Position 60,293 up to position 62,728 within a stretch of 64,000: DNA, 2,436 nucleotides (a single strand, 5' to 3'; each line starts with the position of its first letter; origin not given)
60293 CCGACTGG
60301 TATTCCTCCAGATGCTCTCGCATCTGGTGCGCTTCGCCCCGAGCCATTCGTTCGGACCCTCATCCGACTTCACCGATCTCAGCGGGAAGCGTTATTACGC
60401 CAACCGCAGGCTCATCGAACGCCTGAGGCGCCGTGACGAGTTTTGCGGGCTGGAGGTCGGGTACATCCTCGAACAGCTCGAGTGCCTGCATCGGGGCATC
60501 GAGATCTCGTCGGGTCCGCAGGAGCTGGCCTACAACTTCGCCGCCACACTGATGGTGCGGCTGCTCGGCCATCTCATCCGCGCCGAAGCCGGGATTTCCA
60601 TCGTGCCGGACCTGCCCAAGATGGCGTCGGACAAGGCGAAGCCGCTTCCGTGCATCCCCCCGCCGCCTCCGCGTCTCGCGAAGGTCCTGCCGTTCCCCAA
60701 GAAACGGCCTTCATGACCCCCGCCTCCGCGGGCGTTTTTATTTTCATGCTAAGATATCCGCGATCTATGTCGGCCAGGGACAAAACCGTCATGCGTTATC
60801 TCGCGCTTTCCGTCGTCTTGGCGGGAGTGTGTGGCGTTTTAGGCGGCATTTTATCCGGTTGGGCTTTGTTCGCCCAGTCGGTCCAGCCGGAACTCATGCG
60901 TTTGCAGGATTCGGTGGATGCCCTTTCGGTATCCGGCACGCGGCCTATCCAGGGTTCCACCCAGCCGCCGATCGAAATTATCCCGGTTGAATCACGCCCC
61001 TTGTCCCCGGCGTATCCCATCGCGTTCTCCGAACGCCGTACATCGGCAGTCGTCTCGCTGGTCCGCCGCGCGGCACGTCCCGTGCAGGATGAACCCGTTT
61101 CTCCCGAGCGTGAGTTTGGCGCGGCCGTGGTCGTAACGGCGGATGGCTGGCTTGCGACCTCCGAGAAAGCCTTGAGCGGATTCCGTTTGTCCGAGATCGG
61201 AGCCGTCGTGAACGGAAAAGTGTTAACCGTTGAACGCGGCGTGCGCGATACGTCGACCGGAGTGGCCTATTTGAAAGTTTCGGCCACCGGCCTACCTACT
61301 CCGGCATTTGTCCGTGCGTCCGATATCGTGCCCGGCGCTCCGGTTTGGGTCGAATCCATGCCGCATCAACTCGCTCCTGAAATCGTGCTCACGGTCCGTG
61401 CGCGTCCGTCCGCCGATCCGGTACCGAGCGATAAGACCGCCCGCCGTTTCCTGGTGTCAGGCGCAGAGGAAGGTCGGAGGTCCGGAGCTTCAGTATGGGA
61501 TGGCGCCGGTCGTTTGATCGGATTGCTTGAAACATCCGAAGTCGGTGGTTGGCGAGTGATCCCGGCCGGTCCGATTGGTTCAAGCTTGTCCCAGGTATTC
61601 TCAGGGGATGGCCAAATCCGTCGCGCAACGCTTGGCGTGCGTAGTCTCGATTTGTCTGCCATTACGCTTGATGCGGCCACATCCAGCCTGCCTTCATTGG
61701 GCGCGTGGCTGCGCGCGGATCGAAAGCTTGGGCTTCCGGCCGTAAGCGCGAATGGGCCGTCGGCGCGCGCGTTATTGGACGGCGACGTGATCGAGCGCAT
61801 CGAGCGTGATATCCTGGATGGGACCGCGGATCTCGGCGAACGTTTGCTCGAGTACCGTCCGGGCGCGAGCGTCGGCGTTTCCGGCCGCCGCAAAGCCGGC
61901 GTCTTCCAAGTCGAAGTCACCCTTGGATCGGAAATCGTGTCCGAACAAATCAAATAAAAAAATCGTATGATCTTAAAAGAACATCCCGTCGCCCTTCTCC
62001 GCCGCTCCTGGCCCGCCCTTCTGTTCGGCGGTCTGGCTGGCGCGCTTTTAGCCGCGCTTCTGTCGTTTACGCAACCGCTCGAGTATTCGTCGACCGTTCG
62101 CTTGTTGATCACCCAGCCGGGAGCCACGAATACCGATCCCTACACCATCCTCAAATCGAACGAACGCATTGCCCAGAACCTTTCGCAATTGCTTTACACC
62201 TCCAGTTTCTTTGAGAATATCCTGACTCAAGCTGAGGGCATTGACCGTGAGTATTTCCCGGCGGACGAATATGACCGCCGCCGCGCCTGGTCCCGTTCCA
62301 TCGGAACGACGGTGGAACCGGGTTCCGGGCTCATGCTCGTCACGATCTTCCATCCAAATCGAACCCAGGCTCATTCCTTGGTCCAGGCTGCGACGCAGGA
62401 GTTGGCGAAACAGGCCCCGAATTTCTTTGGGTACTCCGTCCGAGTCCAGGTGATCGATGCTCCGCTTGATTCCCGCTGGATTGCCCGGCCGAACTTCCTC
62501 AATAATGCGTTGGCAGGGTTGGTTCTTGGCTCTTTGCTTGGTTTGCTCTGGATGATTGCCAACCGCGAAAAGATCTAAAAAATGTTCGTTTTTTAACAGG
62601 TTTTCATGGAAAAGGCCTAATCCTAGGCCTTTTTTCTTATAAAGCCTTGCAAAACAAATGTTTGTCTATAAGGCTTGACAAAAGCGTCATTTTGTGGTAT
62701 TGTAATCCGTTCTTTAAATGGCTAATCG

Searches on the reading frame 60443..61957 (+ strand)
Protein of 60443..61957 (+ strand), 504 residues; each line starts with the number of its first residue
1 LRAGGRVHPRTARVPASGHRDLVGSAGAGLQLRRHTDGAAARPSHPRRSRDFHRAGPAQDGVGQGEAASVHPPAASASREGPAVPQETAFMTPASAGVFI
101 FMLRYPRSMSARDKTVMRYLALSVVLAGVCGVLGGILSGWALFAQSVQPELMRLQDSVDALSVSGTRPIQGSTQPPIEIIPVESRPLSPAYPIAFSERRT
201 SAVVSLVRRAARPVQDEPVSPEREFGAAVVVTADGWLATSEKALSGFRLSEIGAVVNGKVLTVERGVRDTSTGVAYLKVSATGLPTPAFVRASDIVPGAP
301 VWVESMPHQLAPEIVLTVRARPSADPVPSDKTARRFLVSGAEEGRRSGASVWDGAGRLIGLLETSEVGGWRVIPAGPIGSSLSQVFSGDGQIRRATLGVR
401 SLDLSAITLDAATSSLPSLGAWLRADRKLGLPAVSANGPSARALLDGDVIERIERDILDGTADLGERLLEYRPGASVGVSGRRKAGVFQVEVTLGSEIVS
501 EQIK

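Call 12: search_protein_families(library=pfam, proteins=[window:60443-61957:+])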
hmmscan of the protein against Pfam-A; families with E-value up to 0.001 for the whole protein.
window:60443-61957:+ (504 aa): 1 family
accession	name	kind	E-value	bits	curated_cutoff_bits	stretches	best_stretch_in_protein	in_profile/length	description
PF13365.12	Trypsin_2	-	0.0002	22.5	27.6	1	226-361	1-144/144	Trypsin-like peptidase domain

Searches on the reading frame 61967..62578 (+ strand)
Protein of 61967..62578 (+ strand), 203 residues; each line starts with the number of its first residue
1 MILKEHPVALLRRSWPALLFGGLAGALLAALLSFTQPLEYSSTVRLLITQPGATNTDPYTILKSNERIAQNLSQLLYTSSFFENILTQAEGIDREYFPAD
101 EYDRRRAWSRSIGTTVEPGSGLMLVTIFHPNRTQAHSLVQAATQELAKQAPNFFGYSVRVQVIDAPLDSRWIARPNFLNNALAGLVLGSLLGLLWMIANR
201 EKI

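Call 60: find_encoding_contigs(protein=window:61967-62578:+, flank=10000, max_places=3)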
Protein window:61967-62578:+ (203 aa): 2 contigs read that carry it; 2 places shown.
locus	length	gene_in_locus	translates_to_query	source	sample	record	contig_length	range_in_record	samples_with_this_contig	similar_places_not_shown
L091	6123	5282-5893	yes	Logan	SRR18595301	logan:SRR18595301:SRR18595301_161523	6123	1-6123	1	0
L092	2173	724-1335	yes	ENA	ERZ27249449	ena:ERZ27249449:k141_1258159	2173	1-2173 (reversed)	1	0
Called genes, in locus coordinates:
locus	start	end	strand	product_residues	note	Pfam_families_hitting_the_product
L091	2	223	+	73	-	?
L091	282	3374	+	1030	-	-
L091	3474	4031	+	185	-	-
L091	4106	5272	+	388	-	-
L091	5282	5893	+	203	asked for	-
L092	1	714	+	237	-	?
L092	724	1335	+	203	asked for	-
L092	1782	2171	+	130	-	?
